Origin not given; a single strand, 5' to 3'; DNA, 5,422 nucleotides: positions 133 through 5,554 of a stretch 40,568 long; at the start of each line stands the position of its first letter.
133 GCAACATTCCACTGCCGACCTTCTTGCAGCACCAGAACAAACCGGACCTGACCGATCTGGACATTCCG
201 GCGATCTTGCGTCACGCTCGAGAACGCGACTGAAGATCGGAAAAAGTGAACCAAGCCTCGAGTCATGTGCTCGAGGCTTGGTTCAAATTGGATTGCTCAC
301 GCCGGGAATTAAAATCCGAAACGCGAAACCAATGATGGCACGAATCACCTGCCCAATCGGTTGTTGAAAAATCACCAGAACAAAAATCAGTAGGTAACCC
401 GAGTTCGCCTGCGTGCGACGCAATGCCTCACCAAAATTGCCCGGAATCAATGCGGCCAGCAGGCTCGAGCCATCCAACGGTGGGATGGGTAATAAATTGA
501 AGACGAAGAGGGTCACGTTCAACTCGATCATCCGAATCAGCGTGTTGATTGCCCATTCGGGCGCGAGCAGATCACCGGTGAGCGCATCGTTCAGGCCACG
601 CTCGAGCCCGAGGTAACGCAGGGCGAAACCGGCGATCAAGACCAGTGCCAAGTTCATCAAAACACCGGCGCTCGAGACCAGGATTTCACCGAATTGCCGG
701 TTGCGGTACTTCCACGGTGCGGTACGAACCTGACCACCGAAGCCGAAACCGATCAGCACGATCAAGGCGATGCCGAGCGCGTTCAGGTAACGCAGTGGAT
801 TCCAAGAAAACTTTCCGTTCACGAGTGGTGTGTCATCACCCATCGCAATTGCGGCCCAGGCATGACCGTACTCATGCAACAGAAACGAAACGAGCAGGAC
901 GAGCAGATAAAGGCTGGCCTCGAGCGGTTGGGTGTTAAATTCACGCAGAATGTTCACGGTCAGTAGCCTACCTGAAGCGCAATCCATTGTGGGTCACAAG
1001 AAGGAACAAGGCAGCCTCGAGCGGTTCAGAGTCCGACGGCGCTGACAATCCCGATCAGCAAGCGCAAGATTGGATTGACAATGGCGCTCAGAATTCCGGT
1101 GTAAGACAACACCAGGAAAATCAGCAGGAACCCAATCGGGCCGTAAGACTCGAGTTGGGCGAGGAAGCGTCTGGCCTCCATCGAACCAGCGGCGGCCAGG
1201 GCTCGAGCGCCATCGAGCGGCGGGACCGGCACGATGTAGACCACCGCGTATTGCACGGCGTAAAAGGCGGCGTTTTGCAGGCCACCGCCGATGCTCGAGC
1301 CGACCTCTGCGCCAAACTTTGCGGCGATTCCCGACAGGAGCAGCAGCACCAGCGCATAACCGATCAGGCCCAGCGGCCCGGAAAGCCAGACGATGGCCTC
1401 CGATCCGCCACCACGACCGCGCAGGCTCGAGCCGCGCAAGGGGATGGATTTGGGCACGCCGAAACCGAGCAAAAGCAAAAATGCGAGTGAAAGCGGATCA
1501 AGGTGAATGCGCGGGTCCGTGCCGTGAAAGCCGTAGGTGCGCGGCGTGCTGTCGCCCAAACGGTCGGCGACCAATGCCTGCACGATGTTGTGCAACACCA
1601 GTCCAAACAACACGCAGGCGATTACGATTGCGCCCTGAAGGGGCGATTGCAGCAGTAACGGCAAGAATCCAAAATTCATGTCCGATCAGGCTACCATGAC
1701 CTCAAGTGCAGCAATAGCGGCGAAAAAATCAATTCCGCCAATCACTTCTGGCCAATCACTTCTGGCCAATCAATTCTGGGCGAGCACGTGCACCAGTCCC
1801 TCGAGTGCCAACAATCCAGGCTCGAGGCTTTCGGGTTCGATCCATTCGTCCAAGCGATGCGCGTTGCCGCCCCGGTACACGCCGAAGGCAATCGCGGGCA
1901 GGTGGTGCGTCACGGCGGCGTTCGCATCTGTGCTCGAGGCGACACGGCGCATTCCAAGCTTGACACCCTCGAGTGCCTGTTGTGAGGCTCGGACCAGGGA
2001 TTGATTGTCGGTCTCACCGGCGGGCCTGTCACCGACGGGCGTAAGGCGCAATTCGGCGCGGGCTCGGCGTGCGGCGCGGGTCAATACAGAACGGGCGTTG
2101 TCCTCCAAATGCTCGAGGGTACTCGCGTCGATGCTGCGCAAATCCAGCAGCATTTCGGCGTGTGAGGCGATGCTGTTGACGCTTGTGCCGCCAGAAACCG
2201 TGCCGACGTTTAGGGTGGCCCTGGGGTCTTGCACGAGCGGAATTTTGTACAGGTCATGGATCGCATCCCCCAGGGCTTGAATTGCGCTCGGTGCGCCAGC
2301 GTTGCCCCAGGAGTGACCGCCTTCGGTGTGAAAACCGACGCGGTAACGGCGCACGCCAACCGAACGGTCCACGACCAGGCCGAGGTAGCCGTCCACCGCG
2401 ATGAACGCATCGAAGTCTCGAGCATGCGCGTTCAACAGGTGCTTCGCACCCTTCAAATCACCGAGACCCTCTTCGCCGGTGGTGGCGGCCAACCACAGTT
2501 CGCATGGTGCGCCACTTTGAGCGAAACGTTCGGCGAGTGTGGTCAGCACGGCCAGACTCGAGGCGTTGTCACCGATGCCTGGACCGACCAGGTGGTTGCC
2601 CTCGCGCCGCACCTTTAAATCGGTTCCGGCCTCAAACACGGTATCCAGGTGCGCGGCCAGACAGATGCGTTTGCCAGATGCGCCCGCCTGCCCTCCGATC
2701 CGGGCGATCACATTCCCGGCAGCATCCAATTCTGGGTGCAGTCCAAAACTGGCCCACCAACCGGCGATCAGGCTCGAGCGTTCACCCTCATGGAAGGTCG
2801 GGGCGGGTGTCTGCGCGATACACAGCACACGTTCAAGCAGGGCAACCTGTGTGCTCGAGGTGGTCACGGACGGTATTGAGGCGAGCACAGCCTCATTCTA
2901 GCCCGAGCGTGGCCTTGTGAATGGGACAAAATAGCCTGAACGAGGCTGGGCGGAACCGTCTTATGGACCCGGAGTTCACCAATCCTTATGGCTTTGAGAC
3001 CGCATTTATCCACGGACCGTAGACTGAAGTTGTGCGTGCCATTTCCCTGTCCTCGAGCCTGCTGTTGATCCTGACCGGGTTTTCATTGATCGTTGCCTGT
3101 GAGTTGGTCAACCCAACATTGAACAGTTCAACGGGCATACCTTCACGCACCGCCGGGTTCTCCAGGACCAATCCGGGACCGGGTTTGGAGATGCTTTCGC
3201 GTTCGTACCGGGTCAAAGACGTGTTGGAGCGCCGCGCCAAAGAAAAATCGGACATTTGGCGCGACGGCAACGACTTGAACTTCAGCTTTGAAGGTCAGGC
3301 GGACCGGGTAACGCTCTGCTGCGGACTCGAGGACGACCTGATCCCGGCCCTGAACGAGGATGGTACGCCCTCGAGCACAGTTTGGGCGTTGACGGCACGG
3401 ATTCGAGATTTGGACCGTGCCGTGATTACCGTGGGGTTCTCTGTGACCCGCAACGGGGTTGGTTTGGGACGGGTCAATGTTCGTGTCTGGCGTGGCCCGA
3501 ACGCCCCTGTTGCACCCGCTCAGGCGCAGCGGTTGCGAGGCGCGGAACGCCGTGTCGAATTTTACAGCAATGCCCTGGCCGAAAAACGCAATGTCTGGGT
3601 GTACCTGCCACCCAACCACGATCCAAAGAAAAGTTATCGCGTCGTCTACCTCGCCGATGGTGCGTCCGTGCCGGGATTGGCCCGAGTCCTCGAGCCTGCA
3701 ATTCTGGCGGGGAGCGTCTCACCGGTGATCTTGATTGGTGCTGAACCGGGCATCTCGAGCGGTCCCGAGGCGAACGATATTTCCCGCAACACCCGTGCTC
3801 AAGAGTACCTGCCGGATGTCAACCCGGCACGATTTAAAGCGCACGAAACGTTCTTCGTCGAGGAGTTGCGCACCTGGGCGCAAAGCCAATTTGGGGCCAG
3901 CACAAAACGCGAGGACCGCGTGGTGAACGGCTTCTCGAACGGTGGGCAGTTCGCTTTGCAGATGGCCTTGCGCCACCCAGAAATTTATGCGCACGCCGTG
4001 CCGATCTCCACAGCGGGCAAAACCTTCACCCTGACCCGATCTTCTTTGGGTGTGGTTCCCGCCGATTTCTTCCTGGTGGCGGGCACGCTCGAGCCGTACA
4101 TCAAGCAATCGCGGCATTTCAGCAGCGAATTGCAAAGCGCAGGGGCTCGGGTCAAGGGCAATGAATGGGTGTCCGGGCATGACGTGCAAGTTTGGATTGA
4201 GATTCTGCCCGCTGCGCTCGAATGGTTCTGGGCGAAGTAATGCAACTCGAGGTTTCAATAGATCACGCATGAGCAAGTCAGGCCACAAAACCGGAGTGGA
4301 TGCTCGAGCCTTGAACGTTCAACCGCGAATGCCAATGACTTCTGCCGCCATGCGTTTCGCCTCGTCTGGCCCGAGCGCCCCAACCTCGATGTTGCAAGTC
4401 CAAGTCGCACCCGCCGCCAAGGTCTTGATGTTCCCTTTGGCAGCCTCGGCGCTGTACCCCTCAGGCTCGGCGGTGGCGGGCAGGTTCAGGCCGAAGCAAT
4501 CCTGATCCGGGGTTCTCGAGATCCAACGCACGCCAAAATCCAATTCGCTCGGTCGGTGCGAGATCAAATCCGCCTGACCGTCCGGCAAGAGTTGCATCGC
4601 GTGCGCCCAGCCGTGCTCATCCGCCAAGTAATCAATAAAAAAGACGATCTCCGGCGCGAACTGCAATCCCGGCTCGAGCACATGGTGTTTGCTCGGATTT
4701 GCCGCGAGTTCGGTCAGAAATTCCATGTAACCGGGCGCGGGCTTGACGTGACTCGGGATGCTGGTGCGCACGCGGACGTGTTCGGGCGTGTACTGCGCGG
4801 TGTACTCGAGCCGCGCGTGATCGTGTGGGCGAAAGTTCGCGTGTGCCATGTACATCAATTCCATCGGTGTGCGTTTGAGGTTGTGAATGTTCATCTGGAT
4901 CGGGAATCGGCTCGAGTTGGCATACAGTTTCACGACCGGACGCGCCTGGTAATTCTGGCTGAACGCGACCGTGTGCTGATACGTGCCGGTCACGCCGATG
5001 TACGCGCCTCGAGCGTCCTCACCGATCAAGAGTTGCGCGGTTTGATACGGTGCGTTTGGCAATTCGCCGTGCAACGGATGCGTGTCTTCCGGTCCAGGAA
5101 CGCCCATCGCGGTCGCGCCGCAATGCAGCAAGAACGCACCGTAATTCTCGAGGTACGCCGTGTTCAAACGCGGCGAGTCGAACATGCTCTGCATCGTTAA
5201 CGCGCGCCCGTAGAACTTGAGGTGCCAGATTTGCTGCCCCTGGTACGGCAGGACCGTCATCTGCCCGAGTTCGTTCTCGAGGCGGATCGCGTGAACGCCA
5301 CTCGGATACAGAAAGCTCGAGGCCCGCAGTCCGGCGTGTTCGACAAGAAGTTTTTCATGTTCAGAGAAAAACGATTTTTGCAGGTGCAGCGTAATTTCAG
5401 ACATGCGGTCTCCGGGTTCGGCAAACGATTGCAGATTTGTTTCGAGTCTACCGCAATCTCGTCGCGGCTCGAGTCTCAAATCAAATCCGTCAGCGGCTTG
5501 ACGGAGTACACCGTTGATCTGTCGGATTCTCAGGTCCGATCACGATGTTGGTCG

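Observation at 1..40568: CTCGAG occurs ~285 times in 40.6 kb: a HIP1-like highly iterated palindrome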

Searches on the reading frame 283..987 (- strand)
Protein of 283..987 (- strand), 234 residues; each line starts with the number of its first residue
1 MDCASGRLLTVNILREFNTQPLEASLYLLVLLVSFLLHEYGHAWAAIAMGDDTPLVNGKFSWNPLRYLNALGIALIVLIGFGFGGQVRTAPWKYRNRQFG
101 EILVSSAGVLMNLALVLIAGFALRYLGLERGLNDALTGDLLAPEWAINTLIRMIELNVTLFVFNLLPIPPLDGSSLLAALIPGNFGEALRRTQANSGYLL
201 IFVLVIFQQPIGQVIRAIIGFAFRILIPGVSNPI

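Call 45: search_protein_families(library=pfam, proteins=[window:283-987:-], max_evalue=0.001)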
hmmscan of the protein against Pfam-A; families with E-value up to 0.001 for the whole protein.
window:283-987:- (234 aa): 1 family
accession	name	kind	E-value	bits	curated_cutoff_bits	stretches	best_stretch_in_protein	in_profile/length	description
PF02163.28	Peptidase_M50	-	1.3e-14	54.5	27.2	1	27-206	2-219/221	Peptidase family M50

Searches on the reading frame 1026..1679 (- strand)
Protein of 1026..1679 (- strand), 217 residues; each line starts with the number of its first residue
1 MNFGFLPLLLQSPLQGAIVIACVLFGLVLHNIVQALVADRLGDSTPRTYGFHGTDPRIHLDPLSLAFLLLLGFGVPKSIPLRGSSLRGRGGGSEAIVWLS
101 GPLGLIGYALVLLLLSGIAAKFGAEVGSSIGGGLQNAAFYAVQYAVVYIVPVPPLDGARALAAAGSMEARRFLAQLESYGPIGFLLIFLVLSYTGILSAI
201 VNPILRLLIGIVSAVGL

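Call 45: search_protein_families(library=pfam, proteins=[window:1026-1679:-], max_evalue=0.001)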
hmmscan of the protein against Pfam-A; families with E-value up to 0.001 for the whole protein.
window:1026-1679:- (217 aa): 0 families

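Call 93: search_protein_families(library=ncbifam, proteins=[window:1026-1679:-], max_evalue=0.001)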
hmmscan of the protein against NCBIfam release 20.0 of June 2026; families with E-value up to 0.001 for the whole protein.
window:1026-1679:- (217 aa): 0 families

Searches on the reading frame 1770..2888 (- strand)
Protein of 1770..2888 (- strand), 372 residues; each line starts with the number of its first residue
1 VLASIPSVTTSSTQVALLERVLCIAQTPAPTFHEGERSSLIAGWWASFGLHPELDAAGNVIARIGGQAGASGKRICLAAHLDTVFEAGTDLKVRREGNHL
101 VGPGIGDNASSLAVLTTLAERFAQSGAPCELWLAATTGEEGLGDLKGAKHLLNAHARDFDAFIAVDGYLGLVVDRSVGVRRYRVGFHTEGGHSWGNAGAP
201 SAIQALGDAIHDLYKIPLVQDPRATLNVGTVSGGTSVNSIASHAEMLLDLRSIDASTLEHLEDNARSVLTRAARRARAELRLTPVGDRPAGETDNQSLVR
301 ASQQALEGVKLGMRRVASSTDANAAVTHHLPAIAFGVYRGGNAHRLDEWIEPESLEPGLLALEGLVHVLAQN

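Call 45: search_protein_families(library=pfam, proteins=[window:1770-2888:-], max_evalue=0.001)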
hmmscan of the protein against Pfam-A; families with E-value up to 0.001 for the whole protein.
window:1770-2888:- (372 aa): 4 families
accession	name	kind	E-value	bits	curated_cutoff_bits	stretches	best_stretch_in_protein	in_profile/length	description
PF01546.33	Peptidase_M20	-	5.3e-18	66.1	24.6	1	76-366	1-204/206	Peptidase family M20/M25/M40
PF04389.22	Peptidase_M28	-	1.8e-12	47.8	21.3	1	59-167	1-94/193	Peptidase family M28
PF07687.19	M20_dimer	-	8.7e-12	45.4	21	1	178-274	5-104/107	Peptidase dimerisation domain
PF05343.19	Peptidase_M42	-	7.1e-05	22.4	23.2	0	107-167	134-190/292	M42 glutamyl aminopeptidase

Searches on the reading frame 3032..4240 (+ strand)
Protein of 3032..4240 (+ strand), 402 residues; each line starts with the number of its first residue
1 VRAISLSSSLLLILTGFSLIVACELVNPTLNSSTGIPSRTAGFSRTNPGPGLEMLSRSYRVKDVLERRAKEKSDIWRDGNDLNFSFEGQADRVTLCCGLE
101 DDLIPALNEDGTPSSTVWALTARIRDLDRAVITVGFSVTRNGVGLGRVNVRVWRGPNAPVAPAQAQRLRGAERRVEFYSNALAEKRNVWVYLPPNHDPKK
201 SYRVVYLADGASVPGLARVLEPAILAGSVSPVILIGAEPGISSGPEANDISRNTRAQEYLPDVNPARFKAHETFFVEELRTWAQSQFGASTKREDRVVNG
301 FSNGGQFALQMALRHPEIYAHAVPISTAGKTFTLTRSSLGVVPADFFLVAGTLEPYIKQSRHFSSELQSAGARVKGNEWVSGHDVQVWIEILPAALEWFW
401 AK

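Call 5: search_protein_families(library=pfam, proteins=[window:3032-4240:+])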
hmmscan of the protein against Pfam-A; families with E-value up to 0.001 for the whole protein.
window:3032-4240:+ (402 aa): 1 family
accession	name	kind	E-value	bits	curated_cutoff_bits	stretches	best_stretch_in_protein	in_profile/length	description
PF00756.26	Esterase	-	9.2e-21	75.2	22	1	179-326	1-147/251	Putative esterase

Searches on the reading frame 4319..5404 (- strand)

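Call 45: search_protein_families(library=pfam, proteins=[window:4319-5404:-], max_evalue=0.001)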
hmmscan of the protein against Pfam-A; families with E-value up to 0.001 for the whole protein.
window:4319-5404:- (361 aa): 1 family
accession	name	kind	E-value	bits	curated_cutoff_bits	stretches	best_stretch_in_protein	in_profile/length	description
PF14486.12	DUF4432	-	4.4e-22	78.7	32.5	1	35-341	2-302/304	Domain of unknown function (DUF4432)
